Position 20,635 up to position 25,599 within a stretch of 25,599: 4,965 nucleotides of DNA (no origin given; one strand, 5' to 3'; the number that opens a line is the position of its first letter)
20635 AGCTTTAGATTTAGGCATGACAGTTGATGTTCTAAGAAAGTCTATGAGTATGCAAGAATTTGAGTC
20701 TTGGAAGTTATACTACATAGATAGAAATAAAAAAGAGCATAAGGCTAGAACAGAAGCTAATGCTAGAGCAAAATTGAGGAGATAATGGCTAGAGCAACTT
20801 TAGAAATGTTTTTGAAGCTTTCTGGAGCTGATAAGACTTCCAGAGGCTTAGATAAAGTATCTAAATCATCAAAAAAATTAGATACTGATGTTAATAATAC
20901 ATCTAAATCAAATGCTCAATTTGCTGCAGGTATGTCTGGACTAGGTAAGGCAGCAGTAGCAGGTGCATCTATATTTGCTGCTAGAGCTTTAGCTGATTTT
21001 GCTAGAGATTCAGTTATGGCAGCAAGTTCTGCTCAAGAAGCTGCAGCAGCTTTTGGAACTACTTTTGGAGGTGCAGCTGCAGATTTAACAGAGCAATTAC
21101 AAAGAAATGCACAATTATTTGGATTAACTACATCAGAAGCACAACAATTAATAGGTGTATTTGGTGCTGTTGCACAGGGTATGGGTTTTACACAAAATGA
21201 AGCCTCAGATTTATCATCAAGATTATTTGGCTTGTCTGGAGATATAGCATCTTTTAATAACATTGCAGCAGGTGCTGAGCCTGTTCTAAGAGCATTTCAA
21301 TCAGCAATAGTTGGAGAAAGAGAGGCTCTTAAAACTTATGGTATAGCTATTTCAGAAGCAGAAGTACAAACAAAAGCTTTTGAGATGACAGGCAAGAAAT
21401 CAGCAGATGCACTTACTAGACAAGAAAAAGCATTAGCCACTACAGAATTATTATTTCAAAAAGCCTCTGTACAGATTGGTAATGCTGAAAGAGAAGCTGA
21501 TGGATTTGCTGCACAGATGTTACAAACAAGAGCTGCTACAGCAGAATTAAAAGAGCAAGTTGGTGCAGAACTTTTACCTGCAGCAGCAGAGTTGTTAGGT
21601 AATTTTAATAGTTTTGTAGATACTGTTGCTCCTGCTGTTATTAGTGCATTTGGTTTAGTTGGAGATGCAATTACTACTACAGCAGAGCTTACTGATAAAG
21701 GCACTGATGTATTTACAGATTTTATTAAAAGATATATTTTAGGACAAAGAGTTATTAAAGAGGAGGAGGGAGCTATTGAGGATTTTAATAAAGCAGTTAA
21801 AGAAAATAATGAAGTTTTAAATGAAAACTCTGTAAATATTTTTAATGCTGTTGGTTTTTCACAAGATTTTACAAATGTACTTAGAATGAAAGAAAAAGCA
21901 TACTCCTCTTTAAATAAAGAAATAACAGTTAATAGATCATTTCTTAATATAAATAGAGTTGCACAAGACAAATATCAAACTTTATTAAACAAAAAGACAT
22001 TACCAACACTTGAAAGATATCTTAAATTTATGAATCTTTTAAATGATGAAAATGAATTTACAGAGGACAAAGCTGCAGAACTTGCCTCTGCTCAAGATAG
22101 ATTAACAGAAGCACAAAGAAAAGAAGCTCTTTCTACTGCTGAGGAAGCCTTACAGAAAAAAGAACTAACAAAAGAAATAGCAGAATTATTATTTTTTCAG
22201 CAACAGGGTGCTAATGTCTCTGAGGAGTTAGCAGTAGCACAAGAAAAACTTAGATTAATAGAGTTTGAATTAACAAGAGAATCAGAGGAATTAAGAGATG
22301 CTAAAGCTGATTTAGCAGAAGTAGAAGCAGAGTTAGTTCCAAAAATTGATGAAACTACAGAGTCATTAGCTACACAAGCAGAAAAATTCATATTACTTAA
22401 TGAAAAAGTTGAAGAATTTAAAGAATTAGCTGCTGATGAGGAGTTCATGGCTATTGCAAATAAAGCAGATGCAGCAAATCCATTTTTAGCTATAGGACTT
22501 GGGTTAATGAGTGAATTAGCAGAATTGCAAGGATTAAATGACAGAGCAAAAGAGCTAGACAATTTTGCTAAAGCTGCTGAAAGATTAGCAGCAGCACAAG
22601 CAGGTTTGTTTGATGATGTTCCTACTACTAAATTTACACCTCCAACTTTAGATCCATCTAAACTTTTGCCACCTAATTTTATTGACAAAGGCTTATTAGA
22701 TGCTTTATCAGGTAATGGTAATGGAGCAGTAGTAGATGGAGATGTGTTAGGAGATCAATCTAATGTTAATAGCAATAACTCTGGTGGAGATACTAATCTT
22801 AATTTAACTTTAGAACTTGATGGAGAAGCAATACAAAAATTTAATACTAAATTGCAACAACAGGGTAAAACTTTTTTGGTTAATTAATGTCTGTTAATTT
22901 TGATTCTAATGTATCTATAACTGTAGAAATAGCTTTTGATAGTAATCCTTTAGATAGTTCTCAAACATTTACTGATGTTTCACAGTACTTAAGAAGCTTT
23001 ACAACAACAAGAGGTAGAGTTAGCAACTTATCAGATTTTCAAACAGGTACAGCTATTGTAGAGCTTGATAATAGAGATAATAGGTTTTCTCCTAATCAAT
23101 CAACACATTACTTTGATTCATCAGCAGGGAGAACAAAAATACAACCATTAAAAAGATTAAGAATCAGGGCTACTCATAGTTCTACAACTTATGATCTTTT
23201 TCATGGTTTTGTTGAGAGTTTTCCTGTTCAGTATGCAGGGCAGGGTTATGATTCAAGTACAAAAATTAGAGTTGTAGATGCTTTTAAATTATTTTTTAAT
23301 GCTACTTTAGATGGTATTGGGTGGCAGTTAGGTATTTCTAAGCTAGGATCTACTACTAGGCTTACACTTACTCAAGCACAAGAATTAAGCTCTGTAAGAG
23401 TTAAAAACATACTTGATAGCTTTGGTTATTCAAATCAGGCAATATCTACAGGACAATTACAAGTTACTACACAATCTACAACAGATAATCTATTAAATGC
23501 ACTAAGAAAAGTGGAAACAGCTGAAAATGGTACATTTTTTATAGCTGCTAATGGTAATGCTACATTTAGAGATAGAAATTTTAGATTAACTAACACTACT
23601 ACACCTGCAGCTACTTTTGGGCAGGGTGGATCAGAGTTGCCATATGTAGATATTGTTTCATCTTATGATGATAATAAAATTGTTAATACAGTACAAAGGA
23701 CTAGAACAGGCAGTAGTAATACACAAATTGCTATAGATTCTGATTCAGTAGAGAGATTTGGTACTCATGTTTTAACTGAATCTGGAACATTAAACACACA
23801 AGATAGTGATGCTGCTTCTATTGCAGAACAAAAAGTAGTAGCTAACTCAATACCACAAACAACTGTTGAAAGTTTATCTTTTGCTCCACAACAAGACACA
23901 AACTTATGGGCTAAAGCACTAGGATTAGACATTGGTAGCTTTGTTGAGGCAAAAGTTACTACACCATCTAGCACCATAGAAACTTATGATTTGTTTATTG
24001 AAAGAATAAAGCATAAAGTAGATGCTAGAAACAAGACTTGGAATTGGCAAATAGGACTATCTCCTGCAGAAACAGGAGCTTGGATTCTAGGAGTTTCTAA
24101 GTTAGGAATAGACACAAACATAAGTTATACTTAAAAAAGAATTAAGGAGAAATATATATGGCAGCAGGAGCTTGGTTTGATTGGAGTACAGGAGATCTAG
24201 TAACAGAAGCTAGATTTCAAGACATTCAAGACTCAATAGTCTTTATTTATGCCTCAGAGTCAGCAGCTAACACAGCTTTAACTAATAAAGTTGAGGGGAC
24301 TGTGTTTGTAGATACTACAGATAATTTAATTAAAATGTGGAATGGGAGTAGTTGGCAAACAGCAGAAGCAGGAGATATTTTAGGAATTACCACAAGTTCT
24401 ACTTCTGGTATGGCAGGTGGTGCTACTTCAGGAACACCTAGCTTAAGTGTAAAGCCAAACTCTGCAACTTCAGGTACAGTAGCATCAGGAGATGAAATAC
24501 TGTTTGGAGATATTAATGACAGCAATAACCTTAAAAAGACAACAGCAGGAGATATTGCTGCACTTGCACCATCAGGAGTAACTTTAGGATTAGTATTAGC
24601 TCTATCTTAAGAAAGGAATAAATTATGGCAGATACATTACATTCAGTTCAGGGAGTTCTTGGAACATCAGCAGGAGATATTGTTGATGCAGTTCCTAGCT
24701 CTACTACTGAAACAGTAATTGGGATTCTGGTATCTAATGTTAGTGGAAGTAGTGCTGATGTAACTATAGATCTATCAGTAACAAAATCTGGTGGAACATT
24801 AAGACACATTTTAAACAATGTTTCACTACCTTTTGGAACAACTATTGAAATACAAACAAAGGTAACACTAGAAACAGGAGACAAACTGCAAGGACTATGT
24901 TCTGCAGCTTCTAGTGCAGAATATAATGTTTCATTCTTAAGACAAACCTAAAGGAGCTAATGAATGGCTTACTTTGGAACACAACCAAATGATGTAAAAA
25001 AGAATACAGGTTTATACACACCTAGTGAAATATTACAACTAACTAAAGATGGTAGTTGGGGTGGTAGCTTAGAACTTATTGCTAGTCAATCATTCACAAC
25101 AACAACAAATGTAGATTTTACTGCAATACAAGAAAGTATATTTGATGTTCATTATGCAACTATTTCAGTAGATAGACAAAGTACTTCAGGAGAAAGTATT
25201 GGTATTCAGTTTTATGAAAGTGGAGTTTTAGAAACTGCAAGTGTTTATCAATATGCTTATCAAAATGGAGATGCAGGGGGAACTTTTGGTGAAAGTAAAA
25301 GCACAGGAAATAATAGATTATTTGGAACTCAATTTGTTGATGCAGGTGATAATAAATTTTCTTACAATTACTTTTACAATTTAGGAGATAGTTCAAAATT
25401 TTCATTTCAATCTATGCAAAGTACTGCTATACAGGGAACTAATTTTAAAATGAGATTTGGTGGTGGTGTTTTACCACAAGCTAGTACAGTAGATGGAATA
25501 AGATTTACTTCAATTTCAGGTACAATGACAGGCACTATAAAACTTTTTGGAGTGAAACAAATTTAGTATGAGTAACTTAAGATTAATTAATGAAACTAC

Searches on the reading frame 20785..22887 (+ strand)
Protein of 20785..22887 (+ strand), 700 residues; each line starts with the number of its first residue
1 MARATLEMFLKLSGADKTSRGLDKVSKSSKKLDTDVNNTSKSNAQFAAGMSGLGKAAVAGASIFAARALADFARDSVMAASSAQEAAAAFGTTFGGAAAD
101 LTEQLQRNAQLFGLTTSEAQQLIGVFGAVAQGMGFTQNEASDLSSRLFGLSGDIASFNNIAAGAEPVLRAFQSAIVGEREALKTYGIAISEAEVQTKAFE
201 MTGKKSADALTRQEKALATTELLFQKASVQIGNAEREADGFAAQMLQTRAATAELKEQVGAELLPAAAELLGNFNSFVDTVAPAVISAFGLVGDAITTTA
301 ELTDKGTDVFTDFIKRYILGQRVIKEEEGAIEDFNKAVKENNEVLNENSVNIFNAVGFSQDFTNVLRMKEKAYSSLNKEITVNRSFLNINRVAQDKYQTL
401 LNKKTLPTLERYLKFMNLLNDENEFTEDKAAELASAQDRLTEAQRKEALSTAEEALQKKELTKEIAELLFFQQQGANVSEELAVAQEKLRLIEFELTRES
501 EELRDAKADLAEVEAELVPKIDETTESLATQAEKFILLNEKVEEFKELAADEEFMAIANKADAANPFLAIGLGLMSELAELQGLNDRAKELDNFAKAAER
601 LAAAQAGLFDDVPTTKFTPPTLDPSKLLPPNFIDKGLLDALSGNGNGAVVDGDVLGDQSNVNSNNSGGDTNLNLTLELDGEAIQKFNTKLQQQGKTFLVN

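Call 33: search_protein_families(library=pfam, proteins=[window:20785-22887:+], max_evalue=0.001)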
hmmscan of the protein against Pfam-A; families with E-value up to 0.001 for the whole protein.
window:20785-22887:+ (700 aa): 0 families

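Call 58: search_protein_families(library=phrogs, proteins=[window:20785-22887:+], max_evalue=0.001)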
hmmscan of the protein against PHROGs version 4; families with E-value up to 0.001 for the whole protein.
window:20785-22887:+ (700 aa): 2 families
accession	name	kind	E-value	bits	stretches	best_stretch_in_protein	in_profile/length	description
phrog_28918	-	unknown function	4.3e-12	45.5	1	84-280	30-236/1445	-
phrog_8462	-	tail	8.1e-07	29.1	1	48-297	24-281/672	tail length tape measure protein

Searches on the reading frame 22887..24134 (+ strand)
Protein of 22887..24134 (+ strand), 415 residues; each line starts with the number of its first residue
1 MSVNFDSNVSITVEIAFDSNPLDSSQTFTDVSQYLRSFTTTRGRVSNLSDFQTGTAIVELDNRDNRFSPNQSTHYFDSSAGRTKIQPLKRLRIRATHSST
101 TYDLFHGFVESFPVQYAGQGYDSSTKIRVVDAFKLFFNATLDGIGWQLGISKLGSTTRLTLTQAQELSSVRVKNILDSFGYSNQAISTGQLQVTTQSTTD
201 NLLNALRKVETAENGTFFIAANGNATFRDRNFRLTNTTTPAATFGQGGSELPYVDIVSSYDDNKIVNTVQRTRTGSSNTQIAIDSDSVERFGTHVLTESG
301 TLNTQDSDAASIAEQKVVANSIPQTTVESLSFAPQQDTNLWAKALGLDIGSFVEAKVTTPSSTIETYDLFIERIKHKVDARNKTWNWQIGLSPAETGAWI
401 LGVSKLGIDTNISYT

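Call 5: search_protein_families(library=pfam, proteins=[window:22887-24134:+], max_evalue=1)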
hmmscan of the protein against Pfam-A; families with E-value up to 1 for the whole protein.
window:22887-24134:+ (415 aa): 1 family
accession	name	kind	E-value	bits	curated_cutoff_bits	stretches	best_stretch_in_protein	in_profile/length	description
PF15115.11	HDNR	-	0.011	16.4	27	1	63-102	73-107/182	Domain of unknown function with conserved HDNR motif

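Call 6: search_protein_families(library=phrogs, proteins=[window:22887-24134:+], max_evalue=0.1)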
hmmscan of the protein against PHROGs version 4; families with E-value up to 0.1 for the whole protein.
window:22887-24134:+ (415 aa): 1 family
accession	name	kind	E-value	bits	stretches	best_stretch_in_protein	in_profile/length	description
phrog_5313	-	unknown function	1.1e-25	90.9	2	166-397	719-951/1052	-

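Call 51: search_solved_structures(query=window:22887-24134:+, max_evalue=10)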
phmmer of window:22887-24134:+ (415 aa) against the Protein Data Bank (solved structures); distinct sequences matched with E-value up to 10: 1.
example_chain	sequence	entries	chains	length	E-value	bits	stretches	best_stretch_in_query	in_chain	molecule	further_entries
6ncl_c2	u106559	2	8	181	0.44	13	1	72-150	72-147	P4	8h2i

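Call 94: search_protein_families(library=ncbifam, proteins=[window:22887-24134:+], max_evalue=0.01)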
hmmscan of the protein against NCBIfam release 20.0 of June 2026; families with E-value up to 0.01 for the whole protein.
window:22887-24134:+ (415 aa): 0 families

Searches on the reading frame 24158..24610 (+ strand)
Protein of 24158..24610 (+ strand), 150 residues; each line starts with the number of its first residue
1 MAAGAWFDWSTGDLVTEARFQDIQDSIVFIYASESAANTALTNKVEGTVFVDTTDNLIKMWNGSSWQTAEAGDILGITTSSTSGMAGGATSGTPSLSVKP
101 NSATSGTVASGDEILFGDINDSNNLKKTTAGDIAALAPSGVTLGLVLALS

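Call 5: search_protein_families(library=pfam, proteins=[window:24158-24610:+], max_evalue=1)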
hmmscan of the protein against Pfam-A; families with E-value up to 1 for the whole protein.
window:24158-24610:+ (150 aa): 1 family
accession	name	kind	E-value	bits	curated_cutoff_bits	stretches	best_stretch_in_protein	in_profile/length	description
PF05195.22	AMP_N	-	0.094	12.9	24.6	1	43-80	63-100/121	Aminopeptidase P, N-terminal domain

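Call 6: search_protein_families(library=phrogs, proteins=[window:24158-24610:+], max_evalue=0.1)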
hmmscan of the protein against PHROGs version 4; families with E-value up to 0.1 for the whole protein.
window:24158-24610:+ (150 aa): 3 families
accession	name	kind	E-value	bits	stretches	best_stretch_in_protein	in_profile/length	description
phrog_1710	-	unknown function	0.00077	18.9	1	30-85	11-67/783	-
phrog_8309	-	unknown function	0.0014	18.8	1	42-135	27-124/312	-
phrog_1959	-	unknown function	0.0041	17.7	1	37-86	59-109/298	-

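Call 52: search_solved_structures(query=window:24158-24610:+, max_evalue=10)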
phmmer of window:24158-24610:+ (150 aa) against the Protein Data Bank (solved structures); distinct sequences matched with E-value up to 10: 2.
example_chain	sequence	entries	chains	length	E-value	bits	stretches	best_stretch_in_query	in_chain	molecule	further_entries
8ek5_E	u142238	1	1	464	0.23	14.7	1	6-93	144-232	10LH single chain fragment variable (scFv)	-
2dkz_A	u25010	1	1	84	1.2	12.4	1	9-58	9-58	hypothetical protein LOC64762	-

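Call 94: search_protein_families(library=ncbifam, proteins=[window:24158-24610:+], max_evalue=0.01)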
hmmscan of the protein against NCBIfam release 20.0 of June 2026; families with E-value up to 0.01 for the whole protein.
window:24158-24610:+ (150 aa): 0 families

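Call 95: search_protein_families(library=padloc, proteins=[window:24158-24610:+], max_evalue=0.01)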
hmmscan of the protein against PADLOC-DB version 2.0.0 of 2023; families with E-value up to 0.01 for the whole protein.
window:24158-24610:+ (150 aa): 0 families

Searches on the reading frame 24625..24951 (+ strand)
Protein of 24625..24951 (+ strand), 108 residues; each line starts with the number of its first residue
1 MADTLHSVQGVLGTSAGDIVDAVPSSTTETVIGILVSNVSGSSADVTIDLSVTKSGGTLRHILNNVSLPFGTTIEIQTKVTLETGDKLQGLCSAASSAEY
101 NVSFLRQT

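Call 5: search_protein_families(library=pfam, proteins=[window:24625-24951:+], max_evalue=1)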
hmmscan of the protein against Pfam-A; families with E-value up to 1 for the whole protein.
window:24625-24951:+ (108 aa): 2 families
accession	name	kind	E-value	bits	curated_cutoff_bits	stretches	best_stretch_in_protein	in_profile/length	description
PF19755.4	DUF6242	-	0.062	13.6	29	1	36-83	24-63/217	Domain of unknown function (DUF6242)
PF07196.18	Flagellin_IN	-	0.43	11.2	22.7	0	7-24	12-31/55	Flagellin hook IN motif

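Call 6: search_protein_families(library=phrogs, proteins=[window:24625-24951:+], max_evalue=0.1)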
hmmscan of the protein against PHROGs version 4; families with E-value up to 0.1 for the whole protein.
window:24625-24951:+ (108 aa): 1 family
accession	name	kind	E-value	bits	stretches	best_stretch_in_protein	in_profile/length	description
phrog_1276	-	unknown function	0.00015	22.3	1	17-103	18-107/325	-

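Call 53: search_solved_structures(query=window:24625-24951:+, max_evalue=10)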
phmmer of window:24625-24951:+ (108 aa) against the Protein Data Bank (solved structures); distinct sequences matched with E-value up to 10: 5.
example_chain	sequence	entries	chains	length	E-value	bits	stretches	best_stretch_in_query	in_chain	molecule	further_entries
5byo_A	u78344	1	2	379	7.6e-05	26.3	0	66-101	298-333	dTor_12x31L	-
4yxz_A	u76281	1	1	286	0.00042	23.9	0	66-101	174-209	dTor_9x31L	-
1gu3_A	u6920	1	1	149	0.0082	19.8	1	7-87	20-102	ENDOGLUCANASE C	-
1ulo_A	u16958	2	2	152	0.0085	19.8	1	7-87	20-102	ENDOGLUCANASE C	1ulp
8c18_A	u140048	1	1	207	0.45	14.3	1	44-76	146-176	Astaxanthin binding fasciclin family protein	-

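Call 94: search_protein_families(library=ncbifam, proteins=[window:24625-24951:+], max_evalue=0.01)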
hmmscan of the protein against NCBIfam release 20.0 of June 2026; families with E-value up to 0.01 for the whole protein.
window:24625-24951:+ (108 aa): 0 families

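Call 95: search_protein_families(library=padloc, proteins=[window:24625-24951:+], max_evalue=0.01)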
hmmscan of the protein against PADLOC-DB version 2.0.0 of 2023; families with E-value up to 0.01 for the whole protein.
window:24625-24951:+ (108 aa): 0 families

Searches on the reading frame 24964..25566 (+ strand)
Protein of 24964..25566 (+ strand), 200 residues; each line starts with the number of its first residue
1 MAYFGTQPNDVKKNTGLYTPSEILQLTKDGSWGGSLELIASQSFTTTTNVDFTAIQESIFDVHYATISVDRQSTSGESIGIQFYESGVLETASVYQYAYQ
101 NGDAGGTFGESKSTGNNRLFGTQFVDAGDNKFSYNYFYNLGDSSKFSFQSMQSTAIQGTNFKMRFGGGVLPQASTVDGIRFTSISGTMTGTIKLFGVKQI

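Call 5: search_protein_families(library=pfam, proteins=[window:24964-25566:+], max_evalue=1)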
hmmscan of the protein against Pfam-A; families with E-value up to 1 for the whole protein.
window:24964-25566:+ (200 aa): 1 family
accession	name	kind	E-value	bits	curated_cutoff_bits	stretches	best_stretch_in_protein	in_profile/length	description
PF09588.16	YqaJ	-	0.12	13.1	22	1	26-101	49-121/150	YqaJ-like viral recombinase domain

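Call 6: search_protein_families(library=phrogs, proteins=[window:24964-25566:+], max_evalue=0.1)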
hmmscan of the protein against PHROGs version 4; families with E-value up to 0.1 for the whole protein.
window:24964-25566:+ (200 aa): 0 families

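Call 94: search_protein_families(library=ncbifam, proteins=[window:24964-25566:+], max_evalue=0.01)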
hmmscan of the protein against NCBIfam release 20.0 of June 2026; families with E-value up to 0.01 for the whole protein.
window:24964-25566:+ (200 aa): 0 families

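Call 95: search_protein_families(library=padloc, proteins=[window:24964-25566:+], max_evalue=0.01)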
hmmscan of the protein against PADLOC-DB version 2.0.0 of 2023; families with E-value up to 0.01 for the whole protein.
window:24964-25566:+ (200 aa): 0 families
